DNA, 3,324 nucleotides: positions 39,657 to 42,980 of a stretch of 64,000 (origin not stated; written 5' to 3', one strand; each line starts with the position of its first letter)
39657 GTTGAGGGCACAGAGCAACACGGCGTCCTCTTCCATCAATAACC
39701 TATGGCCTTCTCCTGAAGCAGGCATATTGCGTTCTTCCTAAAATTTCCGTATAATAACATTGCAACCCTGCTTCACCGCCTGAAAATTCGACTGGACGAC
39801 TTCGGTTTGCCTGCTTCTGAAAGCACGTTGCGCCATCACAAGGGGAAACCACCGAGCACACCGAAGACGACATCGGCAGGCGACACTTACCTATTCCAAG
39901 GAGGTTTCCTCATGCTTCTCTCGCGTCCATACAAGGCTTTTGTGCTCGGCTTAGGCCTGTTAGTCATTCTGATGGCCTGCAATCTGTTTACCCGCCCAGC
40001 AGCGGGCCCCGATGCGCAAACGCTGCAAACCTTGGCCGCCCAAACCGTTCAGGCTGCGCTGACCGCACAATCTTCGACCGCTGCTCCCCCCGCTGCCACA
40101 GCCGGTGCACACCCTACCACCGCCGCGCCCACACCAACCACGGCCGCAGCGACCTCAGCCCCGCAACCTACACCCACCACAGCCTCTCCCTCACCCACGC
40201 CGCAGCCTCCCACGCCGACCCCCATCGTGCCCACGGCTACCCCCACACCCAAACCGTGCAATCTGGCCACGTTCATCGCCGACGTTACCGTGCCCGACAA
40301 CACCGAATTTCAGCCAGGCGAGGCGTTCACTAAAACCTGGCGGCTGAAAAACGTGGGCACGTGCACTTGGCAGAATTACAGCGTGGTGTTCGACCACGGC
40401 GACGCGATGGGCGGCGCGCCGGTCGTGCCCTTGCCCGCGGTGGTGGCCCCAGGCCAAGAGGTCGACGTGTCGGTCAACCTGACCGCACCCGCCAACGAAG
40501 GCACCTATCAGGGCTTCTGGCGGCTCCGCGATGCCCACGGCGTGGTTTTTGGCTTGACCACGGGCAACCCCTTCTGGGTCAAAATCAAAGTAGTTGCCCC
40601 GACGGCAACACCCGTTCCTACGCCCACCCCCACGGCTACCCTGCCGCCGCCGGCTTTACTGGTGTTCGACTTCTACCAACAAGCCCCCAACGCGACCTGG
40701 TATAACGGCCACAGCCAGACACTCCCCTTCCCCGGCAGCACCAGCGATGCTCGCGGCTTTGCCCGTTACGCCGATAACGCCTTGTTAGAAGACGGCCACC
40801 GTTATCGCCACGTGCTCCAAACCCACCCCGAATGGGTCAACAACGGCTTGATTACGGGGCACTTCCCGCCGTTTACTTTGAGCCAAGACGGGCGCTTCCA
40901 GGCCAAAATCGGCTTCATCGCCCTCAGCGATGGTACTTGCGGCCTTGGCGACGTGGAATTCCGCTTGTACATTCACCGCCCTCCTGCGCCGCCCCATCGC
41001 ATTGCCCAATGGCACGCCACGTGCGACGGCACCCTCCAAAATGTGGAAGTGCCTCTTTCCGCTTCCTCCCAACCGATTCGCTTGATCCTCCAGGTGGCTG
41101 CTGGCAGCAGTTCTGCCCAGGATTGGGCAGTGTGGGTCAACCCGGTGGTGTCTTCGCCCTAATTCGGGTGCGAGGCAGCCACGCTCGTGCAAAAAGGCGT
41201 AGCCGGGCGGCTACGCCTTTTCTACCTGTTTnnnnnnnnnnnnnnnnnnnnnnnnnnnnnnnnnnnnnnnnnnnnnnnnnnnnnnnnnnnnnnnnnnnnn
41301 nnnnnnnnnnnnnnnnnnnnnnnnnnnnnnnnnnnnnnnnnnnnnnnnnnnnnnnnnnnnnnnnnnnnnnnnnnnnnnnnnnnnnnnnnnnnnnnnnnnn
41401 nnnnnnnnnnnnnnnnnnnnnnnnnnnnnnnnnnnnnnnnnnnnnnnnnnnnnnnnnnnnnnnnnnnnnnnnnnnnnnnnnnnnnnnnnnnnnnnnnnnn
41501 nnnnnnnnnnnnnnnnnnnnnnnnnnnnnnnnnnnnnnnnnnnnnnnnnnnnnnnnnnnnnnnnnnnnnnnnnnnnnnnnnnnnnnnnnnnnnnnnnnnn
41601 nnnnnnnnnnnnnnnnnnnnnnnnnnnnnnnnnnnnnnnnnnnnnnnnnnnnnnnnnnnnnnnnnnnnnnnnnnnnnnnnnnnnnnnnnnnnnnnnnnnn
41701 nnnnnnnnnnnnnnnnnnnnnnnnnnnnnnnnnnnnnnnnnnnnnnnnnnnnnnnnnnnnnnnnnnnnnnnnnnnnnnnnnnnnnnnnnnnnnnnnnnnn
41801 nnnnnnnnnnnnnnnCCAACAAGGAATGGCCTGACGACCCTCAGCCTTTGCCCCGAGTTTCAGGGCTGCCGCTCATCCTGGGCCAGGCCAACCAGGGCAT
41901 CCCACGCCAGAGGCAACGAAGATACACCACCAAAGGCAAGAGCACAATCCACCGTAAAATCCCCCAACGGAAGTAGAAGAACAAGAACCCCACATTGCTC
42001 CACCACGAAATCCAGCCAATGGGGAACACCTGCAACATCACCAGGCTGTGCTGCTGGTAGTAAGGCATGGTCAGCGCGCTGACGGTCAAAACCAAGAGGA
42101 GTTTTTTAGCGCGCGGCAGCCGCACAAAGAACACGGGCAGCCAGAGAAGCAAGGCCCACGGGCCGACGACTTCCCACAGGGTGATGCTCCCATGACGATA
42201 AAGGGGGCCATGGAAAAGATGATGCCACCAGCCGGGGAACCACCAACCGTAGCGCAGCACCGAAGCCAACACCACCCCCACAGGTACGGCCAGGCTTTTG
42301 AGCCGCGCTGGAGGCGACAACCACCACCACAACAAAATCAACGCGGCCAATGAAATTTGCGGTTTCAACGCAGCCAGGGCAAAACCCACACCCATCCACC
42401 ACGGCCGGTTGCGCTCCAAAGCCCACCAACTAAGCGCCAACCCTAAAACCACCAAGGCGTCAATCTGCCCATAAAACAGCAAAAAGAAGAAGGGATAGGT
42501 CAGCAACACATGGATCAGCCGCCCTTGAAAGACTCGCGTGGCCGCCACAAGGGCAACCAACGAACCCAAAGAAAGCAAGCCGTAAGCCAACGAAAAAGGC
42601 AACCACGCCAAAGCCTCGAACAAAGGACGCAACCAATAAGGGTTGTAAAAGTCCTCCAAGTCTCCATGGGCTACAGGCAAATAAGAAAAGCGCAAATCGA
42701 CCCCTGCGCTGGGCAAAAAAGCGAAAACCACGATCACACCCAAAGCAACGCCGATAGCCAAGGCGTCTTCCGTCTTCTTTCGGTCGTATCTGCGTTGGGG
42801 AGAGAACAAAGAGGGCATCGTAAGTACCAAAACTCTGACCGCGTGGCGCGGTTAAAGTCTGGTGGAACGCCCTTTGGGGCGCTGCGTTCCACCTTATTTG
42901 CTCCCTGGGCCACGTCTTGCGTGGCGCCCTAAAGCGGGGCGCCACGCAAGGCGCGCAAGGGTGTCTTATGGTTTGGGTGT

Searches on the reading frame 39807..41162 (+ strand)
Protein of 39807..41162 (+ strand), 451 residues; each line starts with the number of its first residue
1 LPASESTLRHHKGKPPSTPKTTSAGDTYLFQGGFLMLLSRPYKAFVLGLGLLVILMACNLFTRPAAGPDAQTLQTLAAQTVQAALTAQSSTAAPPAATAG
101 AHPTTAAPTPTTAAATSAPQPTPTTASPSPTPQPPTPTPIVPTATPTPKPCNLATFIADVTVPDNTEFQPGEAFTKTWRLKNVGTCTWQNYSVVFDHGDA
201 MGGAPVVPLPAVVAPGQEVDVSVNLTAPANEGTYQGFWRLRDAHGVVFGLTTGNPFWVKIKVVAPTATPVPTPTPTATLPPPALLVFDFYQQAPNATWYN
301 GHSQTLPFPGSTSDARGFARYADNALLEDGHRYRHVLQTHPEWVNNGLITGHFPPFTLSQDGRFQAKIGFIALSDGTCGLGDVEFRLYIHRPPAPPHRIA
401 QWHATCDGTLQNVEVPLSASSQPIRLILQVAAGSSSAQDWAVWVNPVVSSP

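Call 12: search_protein_families(library=pfam, proteins=[window:39807-41162:+], max_evalue=0.001)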
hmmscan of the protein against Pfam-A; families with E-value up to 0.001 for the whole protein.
window:39807-41162:+ (451 aa): 1 family
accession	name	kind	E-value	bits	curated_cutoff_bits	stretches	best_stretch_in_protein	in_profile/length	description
PF16158.11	N_BRCA1_IG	-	2.7e-26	92.6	28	1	161-262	1-108/108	Ig-like domain from next to BRCA1 gene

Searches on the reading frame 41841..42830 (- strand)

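Call 12: search_protein_families(library=pfam, proteins=[window:41841-42830:-], max_evalue=0.001)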
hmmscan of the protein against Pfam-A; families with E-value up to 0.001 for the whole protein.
window:41841-42830:- (329 aa): 1 family
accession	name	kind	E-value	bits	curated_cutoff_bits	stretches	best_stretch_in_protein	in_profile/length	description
PF09594.16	GT87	-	1.6e-10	41.6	25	1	70-258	10-213/237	Glycosyltransferase family 87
